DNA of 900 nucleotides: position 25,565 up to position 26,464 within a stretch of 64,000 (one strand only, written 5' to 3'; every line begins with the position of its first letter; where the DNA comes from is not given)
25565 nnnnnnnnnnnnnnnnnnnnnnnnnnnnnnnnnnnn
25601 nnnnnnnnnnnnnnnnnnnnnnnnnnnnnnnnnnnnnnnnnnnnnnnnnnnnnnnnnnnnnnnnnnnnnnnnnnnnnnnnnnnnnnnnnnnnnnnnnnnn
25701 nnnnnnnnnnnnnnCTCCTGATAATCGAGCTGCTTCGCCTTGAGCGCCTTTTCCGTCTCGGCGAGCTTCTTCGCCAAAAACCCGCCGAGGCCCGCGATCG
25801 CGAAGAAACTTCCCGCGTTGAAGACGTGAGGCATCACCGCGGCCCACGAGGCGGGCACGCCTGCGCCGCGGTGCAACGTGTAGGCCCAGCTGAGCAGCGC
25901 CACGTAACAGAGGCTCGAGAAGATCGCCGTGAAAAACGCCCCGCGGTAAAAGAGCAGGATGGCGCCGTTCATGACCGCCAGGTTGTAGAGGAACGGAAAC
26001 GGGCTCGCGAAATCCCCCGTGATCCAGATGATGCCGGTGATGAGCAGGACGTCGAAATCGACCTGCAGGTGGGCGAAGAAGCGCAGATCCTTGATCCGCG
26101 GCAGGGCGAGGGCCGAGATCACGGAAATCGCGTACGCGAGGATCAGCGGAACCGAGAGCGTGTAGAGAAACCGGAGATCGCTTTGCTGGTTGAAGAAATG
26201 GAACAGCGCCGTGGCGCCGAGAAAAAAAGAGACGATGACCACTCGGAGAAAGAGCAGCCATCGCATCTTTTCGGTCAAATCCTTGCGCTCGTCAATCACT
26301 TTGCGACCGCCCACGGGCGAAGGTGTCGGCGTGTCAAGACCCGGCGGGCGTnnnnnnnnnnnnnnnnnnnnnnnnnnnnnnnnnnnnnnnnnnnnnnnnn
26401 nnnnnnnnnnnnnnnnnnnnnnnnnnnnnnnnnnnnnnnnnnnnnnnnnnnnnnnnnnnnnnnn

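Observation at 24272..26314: One-component PilS-PilR fusion: six-TM PilS-like sensor + PAS joined directly to a sigma-54 AAA+/HTH activator, immediately upstream of pilA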

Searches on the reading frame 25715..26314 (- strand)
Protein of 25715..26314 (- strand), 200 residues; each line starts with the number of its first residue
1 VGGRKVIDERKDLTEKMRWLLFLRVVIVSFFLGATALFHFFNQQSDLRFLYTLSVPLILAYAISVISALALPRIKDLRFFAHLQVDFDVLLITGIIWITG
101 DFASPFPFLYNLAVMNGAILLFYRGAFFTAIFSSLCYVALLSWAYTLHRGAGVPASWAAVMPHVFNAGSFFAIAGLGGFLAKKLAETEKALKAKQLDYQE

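Call 13: search_protein_representatives(protein=window:25715-26314:-)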
Query: 200 residues. Proteins with E-value up to 0.001 (for the whole library): 891; up to 1e-10: 224; up to 1e-30: 8. The best 150 are listed.
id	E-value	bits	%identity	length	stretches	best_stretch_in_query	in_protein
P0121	6.6e-63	228.6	61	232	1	10-200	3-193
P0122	9.2e-57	208.5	57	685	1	8-198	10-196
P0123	1.9e-54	201.0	65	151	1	8-155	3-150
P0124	4.4e-53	196.5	66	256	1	6-151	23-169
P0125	1.5e-49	185.0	52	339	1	10-199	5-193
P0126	1.2e-41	159.2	69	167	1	31-143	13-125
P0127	1.4e-37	145.9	48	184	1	30-195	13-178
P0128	3.3e-35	138.2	72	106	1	69-170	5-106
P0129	3.4e-30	121.8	63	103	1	8-109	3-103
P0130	7.4e-26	107.7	38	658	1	9-195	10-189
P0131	1.9e-25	106.4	38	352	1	12-199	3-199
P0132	3.6e-25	105.4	44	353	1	16-196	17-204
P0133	1.4e-24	103.5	39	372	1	11-196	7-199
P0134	2.2e-24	102.9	37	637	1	11-199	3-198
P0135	2.2e-24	102.9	35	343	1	8-197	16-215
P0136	1.7e-23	100.0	38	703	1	10-197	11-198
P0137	6.1e-23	98.2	39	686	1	2-197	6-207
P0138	1.4e-22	97.0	39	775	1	8-199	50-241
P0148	1.5e-20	90.4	36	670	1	8-193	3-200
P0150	2.9e-20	89.5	37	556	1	7-198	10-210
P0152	5.2e-20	88.6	32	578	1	5-199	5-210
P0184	1.6e-16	77.2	35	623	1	9-200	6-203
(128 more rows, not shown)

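Call 15: search_protein_families(library=pfam, proteins=[P0122, P0130, P0134, P0136, P0137, P0138, P0148, P0150, P0152, P0184], max_evalue=0.0001)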
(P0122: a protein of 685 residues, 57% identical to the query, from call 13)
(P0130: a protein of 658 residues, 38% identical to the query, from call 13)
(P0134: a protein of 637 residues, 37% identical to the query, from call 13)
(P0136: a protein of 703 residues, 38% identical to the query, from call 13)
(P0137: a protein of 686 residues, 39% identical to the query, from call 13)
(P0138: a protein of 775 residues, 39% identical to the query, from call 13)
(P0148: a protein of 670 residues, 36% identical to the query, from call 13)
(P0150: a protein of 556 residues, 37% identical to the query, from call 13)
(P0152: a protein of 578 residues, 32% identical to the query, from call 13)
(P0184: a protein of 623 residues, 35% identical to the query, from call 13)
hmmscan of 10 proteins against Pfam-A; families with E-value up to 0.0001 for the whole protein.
P0122 (685 aa): 8 families
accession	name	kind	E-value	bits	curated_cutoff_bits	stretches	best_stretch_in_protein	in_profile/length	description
PF00158.32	Sigma54_activat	-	3.6e-71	238.7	20.2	1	349-514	2-167/168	Sigma-54 interaction domain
PF25601.1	AAA_lid_14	-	4.2e-26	91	27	1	520-594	1-75/87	AAA+ ATPase lid domain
PF14532.12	Sigma54_activ_2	-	2.2e-21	77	25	1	349-519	1-138/138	Sigma-54 interaction domain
PF25323.1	6TM_PilS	-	4.2e-21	75.9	27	1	10-188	2-188/189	PilS-like transmembrane domain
PF02954.25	HTH_8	-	4.7e-10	39.5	22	1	627-667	2-42/42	Bacterial regulatory protein, Fis family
PF00989.32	PAS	-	4.5e-08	33.5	22.6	1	204-307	4-113/113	PAS fold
PF07728.20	AAA_5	-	8.5e-08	32.7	22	1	371-494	1-127/139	AAA domain (dynein-related subfamily)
PF13426.13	PAS_9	-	4.7e-07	30.5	27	1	213-308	3-102/103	PAS domain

P0130 (658 aa): 10 families
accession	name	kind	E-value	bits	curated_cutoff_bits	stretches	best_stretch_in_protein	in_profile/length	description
PF00158.32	Sigma54_activat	-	6.2e-69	231.4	20.2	1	338-503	2-167/168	Sigma-54 interaction domain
PF25601.1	AAA_lid_14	-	4e-22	78.3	27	1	509-588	1-83/87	AAA+ ATPase lid domain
PF14532.12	Sigma54_activ_2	-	3.4e-18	66.7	25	1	338-508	1-138/138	Sigma-54 interaction domain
PF25323.1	6TM_PilS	-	4.8e-13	49.7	27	1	14-184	7-188/189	PilS-like transmembrane domain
PF00989.32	PAS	-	1e-09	38.8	22.6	1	200-302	4-113/113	PAS fold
PF07728.20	AAA_5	-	2.2e-07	31.4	22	1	360-479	1-123/139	AAA domain (dynein-related subfamily)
PF08448.16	PAS_4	-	5.1e-07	30.3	23.1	1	205-306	3-109/110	PAS fold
PF02954.25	HTH_8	-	8.9e-06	25.8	22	1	598-637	4-40/42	Bacterial regulatory protein, Fis family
PF13191.12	AAA_16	-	2.5e-05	25.3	32.6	1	337-397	2-63/167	AAA ATPase domain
PF13188.13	PAS_8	-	4.7e-05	23.6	21.8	0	201-247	5-48/65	PAS domain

P0134 (637 aa): 9 families
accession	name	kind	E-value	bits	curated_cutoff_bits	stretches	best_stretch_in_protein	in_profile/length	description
PF00158.32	Sigma54_activat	-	1e-70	237.2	20.2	1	324-489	2-167/168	Sigma-54 interaction domain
PF25601.1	AAA_lid_14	-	1.9e-28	98.6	27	1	495-574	1-80/87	AAA+ ATPase lid domain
PF25323.1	6TM_PilS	-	3.2e-24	86.1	27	1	5-188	7-187/189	PilS-like transmembrane domain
PF14532.12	Sigma54_activ_2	-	1.2e-21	77.8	25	1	324-494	1-138/138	Sigma-54 interaction domain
PF02954.25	HTH_8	-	4.4e-14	52.4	22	1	594-633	2-41/42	Bacterial regulatory protein, Fis family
PF13426.13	PAS_9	-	8.6e-09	36.1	27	1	218-311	7-102/103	PAS domain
PF07728.20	AAA_5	-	1.8e-07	31.7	22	1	347-465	2-123/139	AAA domain (dynein-related subfamily)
PF13188.13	PAS_8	-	9.6e-07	28.9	21.8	1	205-252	4-48/65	PAS domain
PF00989.32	PAS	-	5.3e-06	26.8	22.6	1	205-253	4-52/113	PAS fold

P0136 (703 aa): 6 families
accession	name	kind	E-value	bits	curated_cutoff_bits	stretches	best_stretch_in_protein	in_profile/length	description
PF00158.32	Sigma54_activat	-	4.4e-71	238.4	20.2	1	353-516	2-165/168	Sigma-54 interaction domain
PF25601.1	AAA_lid_14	-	3.3e-25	88.1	27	1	524-602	1-79/87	AAA+ ATPase lid domain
PF14532.12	Sigma54_activ_2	-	6.2e-19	69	25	1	354-523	2-138/138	Sigma-54 interaction domain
PF25323.1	6TM_PilS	-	1.3e-13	51.5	27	1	11-190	4-187/189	PilS-like transmembrane domain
PF02954.25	HTH_8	-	1.9e-11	43.9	22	1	649-687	4-42/42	Bacterial regulatory protein, Fis family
PF07728.20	AAA_5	-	7e-09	36.3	22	1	376-494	2-123/139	AAA domain (dynein-related subfamily)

P0137 (686 aa): 11 families
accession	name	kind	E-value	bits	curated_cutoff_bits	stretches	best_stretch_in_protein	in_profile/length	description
PF00158.32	Sigma54_activat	-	9.6e-74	247.1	20.2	1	352-519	1-168/168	Sigma-54 interaction domain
PF25601.1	AAA_lid_14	-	2.1e-27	95.2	27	1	524-604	1-81/87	AAA+ ATPase lid domain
PF14532.12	Sigma54_activ_2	-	8.9e-23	81.5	25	1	353-523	1-138/138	Sigma-54 interaction domain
PF25323.1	6TM_PilS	-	8.5e-15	55.4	27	1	15-199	6-187/189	PilS-like transmembrane domain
PF02954.25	HTH_8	-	5.6e-12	45.6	22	1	632-672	2-42/42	Bacterial regulatory protein, Fis family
PF07728.20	AAA_5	-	6.5e-10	39.6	22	1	376-494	2-123/139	AAA domain (dynein-related subfamily)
PF08448.16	PAS_4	-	3.1e-08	34.3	23.1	1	221-324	3-108/110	PAS fold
PF13426.13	PAS_9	-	1.3e-06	29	27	1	225-322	3-102/103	PAS domain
PF00989.32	PAS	-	6.1e-06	26.7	22.6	1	217-321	5-113/113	PAS fold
PF13191.12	AAA_16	-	1.6e-05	25.9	32.6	0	353-516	3-104/167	AAA ATPase domain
PF00004.35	AAA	-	2.3e-05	25.3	21.2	1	376-510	1-128/131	ATPase family associated with various cellular activities (AAA)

P0138 (775 aa): 11 families
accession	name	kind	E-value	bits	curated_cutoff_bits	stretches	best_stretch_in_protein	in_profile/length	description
PF00158.32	Sigma54_activat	-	1.5e-70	236.7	20.2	1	392-557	2-167/168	Sigma-54 interaction domain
PF25601.1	AAA_lid_14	-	1.4e-23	82.9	27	1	563-639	1-77/87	AAA+ ATPase lid domain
PF14532.12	Sigma54_activ_2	-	1.8e-20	74.1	25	1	393-562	2-138/138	Sigma-54 interaction domain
PF02954.25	HTH_8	-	5.7e-11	42.4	22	1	713-753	2-42/42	Bacterial regulatory protein, Fis family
PF07728.20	AAA_5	-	1.7e-09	38.3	22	1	415-533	2-123/139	AAA domain (dynein-related subfamily)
PF00989.32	PAS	-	3.4e-09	37.1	22.6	1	248-355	4-113/113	PAS fold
PF25323.1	6TM_PilS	-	2.8e-08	34.1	27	1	53-231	5-187/189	PilS-like transmembrane domain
PF08448.16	PAS_4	-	3.4e-07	30.9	23.1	1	252-357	2-107/110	PAS fold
PF13188.13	PAS_8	-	1.1e-06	28.7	21.8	1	247-300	3-53/65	PAS domain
PF13426.13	PAS_9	-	5.3e-06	27.1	27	1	256-356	2-102/103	PAS domain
PF00004.35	AAA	-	6.9e-05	23.7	21.2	0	415-535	1-111/131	ATPase family associated with various cellular activities (AAA)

P0148 (670 aa): 9 families
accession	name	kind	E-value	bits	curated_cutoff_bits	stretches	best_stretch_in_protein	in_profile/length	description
PF00158.32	Sigma54_activat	-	6.2e-72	241.2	20.2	1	345-511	1-167/168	Sigma-54 interaction domain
PF25601.1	AAA_lid_14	-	3.7e-24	84.8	27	1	517-596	1-80/87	AAA+ ATPase lid domain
PF14532.12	Sigma54_activ_2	-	1.2e-22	81.1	25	1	346-516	1-138/138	Sigma-54 interaction domain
PF25323.1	6TM_PilS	-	4.1e-16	59.7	27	1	5-197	5-188/189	PilS-like transmembrane domain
PF02954.25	HTH_8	-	8.1e-12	45.1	22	1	627-667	2-42/42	Bacterial regulatory protein, Fis family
PF08448.16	PAS_4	-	8.3e-07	29.7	23.1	1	220-315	5-109/110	PAS fold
PF13426.13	PAS_9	-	2.4e-05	25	27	1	222-312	3-102/103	PAS domain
PF00989.32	PAS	-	2.7e-05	24.6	22.6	1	211-263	2-54/113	PAS fold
PF07728.20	AAA_5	-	2.8e-05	24.6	22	1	369-488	2-124/139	AAA domain (dynein-related subfamily)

P0150 (556 aa): 4 families
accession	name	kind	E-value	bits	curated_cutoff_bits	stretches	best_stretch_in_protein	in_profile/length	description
PF25323.1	6TM_PilS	-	5.7e-21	75.5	27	1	13-200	5-186/189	PilS-like transmembrane domain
PF02518.31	HATPase_c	-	1.8e-20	73.9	26.4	1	448-554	2-109/111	Histidine kinase-, DNA gyrase B-, and HSP90-like ATPase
PF00512.31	HisKA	-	5e-18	65.3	26.9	1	341-404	3-65/66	His Kinase A (phospho-acceptor) domain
PF13426.13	PAS_9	-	2.2e-05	25.1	27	1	228-322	4-102/103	PAS domain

P0152 (578 aa): 7 families
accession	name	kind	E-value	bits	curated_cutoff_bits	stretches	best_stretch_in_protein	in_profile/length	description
PF02518.31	HATPase_c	-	9.8e-25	87.6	26.4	1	451-569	3-110/111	Histidine kinase-, DNA gyrase B-, and HSP90-like ATPase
PF25323.1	6TM_PilS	-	2.5e-21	76.7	27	1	13-200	6-187/189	PilS-like transmembrane domain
PF00512.31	HisKA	-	2.2e-16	60.1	26.9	1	343-402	3-61/66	His Kinase A (phospho-acceptor) domain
PF13426.13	PAS_9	-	6.7e-11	42.8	27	1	226-325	3-103/103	PAS domain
PF00989.32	PAS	-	6.3e-09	36.3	22.6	1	218-322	5-112/113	PAS fold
PF13188.13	PAS_8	-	1.9e-05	24.8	21.8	1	219-255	6-42/65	PAS domain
PF14501.12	HATPase_c_5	-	3e-05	24.3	22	0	452-558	4-94/102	GHKL domain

P0184 (623 aa): 7 families
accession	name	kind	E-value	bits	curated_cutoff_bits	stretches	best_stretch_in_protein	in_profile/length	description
PF02518.31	HATPase_c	-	3.2e-21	76.3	26.4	1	554-622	38-110/111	Histidine kinase-, DNA gyrase B-, and HSP90-like ATPase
PF00512.31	HisKA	-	2e-16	60.2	26.9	1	338-400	3-64/66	His Kinase A (phospho-acceptor) domain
PF25323.1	6TM_PilS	-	9.3e-16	58.5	27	1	15-189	19-184/189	PilS-like transmembrane domain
PF13426.13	PAS_9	-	4.3e-13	49.9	27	1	218-320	3-103/103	PAS domain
PF00989.32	PAS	-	2e-11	44.3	22.6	1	209-318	4-113/113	PAS fold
PF08448.16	PAS_4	-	1.3e-09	38.7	23.1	1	214-323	3-110/110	PAS fold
PF13188.13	PAS_8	-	2.9e-05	24.3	21.8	1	207-263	2-55/65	PAS domain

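Call 18: list_cluster_members(proteins=[P0122, P0130, P0134, P0136, P0137, P0138, P0148])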
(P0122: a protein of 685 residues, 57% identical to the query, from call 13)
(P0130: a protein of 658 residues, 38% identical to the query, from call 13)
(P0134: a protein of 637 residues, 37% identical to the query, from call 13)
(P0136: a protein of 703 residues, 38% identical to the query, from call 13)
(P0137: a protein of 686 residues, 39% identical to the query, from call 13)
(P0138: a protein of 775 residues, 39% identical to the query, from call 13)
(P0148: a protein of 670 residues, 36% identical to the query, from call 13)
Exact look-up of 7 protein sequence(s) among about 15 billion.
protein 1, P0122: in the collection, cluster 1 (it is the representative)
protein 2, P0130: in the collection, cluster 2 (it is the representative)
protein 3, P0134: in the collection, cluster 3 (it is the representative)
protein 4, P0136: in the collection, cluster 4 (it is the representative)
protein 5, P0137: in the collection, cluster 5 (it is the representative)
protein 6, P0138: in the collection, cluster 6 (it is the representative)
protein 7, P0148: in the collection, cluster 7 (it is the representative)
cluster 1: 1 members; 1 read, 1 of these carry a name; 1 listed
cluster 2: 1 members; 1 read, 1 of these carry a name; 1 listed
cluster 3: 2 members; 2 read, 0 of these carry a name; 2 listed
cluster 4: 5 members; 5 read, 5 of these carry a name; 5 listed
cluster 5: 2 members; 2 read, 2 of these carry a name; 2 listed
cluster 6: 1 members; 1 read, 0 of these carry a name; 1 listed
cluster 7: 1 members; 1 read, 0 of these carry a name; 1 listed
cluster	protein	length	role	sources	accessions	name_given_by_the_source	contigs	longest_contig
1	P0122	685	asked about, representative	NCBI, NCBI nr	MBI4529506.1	MAG: sigma 54-interacting transcriptional regulator [Deltaproteobacteria bacterium] | sigma 54-interacting transcriptional regulator [Deltaproteobacteria bacterium]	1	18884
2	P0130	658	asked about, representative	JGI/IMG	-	transcriptional regulator with PAS, ATPase and Fis domain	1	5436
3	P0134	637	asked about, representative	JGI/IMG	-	-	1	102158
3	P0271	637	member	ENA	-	-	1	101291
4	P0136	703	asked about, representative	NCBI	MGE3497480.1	MAG: sigma-54 interaction domain-containing protein [Candidatus Binatia bacterium]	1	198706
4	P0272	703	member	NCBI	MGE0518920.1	MAG: sigma-54 interaction domain-containing protein [Candidatus Binatia bacterium]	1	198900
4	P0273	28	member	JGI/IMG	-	hypothetical protein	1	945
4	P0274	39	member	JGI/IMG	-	formylglycine-generating enzyme required for sulfatase activity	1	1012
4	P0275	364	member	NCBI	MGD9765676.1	MAG: hypothetical protein AB7V27_18430, partial [Candidatus Binatia bacterium]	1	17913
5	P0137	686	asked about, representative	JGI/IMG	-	PAS domain S-box-containing protein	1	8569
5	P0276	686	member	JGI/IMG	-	PAS domain S-box-containing protein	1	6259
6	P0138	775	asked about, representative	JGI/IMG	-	-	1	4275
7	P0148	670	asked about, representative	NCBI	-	-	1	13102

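Call 33: find_encoding_contigs(protein=P0134, flank=6000, max_places=2)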
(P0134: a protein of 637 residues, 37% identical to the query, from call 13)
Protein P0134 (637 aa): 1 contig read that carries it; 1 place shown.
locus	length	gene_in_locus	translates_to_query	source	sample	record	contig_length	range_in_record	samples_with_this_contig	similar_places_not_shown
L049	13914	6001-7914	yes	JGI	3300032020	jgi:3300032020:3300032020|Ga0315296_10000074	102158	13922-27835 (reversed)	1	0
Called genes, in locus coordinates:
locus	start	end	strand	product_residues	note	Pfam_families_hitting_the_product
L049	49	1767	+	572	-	PF05157:MshEN, PF00437:T2SSE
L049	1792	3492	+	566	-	PF05157:MshEN, PF00437:T2SSE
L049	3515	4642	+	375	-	PF00437:T2SSE, PF13401:AAA_22 (faint)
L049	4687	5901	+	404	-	PF28597:T2SSF_N, PF00482:T2SSF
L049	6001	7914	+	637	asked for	PF25323:6TM_PilS, PF13188:PAS_8 (weak), PF13426:PAS_9, PF00158:Sigma54_activat, PF14532:Sigma54_activ_2, PF07728:AAA_5 (weak), PF25601:AAA_lid_14, PF02954:HTH_8, +1 more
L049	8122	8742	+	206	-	PF07963:N_methyl, PF14245:Pilin_PilA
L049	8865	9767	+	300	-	-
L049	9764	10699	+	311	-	PF00005:ABC_tran, PF13304:AAA_21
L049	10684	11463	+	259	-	PF12679:ABC2_membrane_2, PF26999:ABC-2_memb_rel (weak)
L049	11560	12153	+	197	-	PF13580:SIS_2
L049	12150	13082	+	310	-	-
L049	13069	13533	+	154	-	PF00027:cNMP_binding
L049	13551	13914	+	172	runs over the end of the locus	PF01467:CTP_transf_like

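Call 37: find_homologous_proteins(query=P0134, max_evalue=1e-30)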
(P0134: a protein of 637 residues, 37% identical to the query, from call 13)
Query P0134 (637 aa): 8000 proteins with E <= 1e-30 among 8000 candidates; the best 120 are listed.
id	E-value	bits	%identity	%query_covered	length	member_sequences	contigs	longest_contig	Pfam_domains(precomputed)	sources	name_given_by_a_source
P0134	0.0e+0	1380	100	100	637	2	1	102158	PF13426.14,PF13188.14,PF00158.33,PF25323.3,PF25601.2,PF02954.26,PF00989.32,PF14532.13,PF07728.21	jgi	-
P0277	0.0e+0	1155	85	98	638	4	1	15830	PF13426.14,PF13188.14,PF00158.33,PF25323.3,PF25601.2,PF02954.26,PF00989.32,PF14532.13,PF07728.21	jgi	-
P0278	1.1e-157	545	46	99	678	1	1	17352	PF00158.33,PF25323.3,PF25601.2,PF02954.26,PF14532.13,PF07728.21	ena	-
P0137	6.2e-139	483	41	99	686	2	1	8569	PF13426.14,PF00158.33,PF25323.3,PF25601.2,PF02954.26,PF08448.17,PF00004.36,PF00989.32,PF14532.13,PF07728.21,PF13191.13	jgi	jgi:PAS domain S-box-containing protein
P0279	9.8e-137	476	41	99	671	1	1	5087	PF13426.14,PF00158.33,PF25323.3,PF25601.2,PF02954.26,PF08448.17,PF00004.36,PF00989.32,PF14532.13,PF07728.21,PF13191.13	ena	-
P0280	1.6e-136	475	39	100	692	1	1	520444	PF13426.14,PF00158.33,PF25323.3,PF25601.2,PF02954.26,PF08448.17,PF00989.32,PF14532.13,PF07728.21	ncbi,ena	-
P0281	1.6e-136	475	40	99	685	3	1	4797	PF13426.14,PF13188.14,PF00158.33,PF25323.3,PF25601.2,PF02954.26,PF00989.32,PF14532.13,PF07728.21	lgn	-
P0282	3.5e-136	474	40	99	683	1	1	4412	PF13426.14,PF00158.33,PF25323.3,PF25601.2,PF02954.26,PF08448.17,PF00989.32,PF14532.13,PF07728.21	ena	-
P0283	6.1e-136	473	40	99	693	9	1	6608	PF13426.14,PF00158.33,PF25323.3,PF25601.2,PF02954.26,PF08448.17,PF00989.32,PF14532.13,PF07728.21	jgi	jgi:two-component system response regulator PilR (NtrC family)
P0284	3.9e-135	470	40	99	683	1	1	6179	PF13426.14,PF00158.33,PF25323.3,PF25601.2,PF02954.26,PF08448.17,PF00989.32,PF14532.13,PF07728.21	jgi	jgi:PAS domain S-box-containing protein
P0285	4.2e-135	470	40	99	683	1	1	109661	PF13426.14,PF13188.14,PF00158.33,PF25323.3,PF25601.2,PF02954.26,PF08448.17,PF00004.36,PF00989.32,PF14532.13,PF07728.21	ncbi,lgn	-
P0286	1.9e-134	468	40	99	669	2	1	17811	PF00158.33,PF25323.3,PF25601.2,PF02954.26,PF08448.17,PF00004.36,PF00989.32,PF14532.13,PF07728.21,PF13191.13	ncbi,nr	ncbi:MAG: sigma 54-interacting transcriptional regulator [Deltaproteobacteria bacterium]|nr:sigma 54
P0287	2.3e-134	468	40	99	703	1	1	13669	PF13426.14,PF00158.33,PF25323.3,PF25601.2,PF02954.26,PF08448.17,PF00989.32,PF14532.13,PF07728.21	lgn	-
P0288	1.1e-133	465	39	99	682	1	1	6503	PF13426.14,PF00158.33,PF25323.3,PF25601.2,PF02954.26,PF08448.17,PF00989.32,PF14532.13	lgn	-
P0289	1.2e-133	465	40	99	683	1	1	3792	PF13426.14,PF00158.33,PF25323.3,PF25601.2,PF02954.26,PF08448.17,PF00989.32,PF14532.13,PF07728.21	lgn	-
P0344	7.2e-115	403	63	50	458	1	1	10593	PF00158.33,PF07724.21,PF25601.2,PF02954.26,PF00004.36,PF14532.13,PF07728.21,PF00072.31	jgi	jgi:two-component system response regulator PilR (NtrC family)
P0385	2.8e-111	391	61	50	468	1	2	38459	PF00158.33,PF25601.2,PF02954.26,PF00004.36,PF14532.13,PF07728.21,PF00072.31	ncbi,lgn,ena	-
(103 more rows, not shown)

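Call 38: find_encoding_contigs(protein=P0148, flank=5000, max_places=1)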
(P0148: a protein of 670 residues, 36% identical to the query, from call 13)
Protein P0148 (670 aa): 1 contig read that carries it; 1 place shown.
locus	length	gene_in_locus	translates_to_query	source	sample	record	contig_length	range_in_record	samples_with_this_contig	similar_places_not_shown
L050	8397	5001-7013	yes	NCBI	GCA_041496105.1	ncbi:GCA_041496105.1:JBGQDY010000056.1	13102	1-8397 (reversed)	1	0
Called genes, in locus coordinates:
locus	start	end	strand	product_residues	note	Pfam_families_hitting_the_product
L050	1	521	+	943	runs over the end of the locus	PF01326:PPDK_N, PF00391:PEP-utilizers, PF02896:PEP-utilizers_C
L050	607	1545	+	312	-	PF08501:Shikimate_dh_N, PF01488:Shikimate_DH, PF18317:SDH_C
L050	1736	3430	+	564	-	PF05157:MshEN, PF00437:T2SSE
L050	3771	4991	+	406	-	PF28597:T2SSF_N, PF00482:T2SSF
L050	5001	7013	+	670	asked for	PF25323:6TM_PilS, PF08448:PAS_4 (faint), PF00158:Sigma54_activat, PF14532:Sigma54_activ_2, PF25601:AAA_lid_14, PF02954:HTH_8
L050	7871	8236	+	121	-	PF07963:N_methyl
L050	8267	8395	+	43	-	?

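Call 39: find_encoding_contigs(protein=P0137, flank=5000, max_places=1)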
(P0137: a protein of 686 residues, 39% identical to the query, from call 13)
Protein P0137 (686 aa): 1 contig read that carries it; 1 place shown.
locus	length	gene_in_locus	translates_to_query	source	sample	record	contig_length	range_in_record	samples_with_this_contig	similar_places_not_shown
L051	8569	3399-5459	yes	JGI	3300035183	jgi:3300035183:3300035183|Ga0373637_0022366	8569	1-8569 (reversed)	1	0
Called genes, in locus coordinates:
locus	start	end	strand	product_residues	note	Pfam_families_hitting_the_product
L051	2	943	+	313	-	?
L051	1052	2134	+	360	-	PF00437:T2SSE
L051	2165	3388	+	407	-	PF28597:T2SSF_N, PF00482:T2SSF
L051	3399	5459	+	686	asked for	PF25323:6TM_PilS, PF08448:PAS_4 (weak), PF13426:PAS_9 (weak), PF00158:Sigma54_activat, PF14532:Sigma54_activ_2, PF07728:AAA_5, PF25601:AAA_lid_14, PF02954:HTH_8, +3 more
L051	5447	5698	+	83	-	-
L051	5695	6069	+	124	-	PF07963:N_methyl, PF16732:ComP_DUS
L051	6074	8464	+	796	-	PF09586:YfhO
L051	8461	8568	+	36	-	?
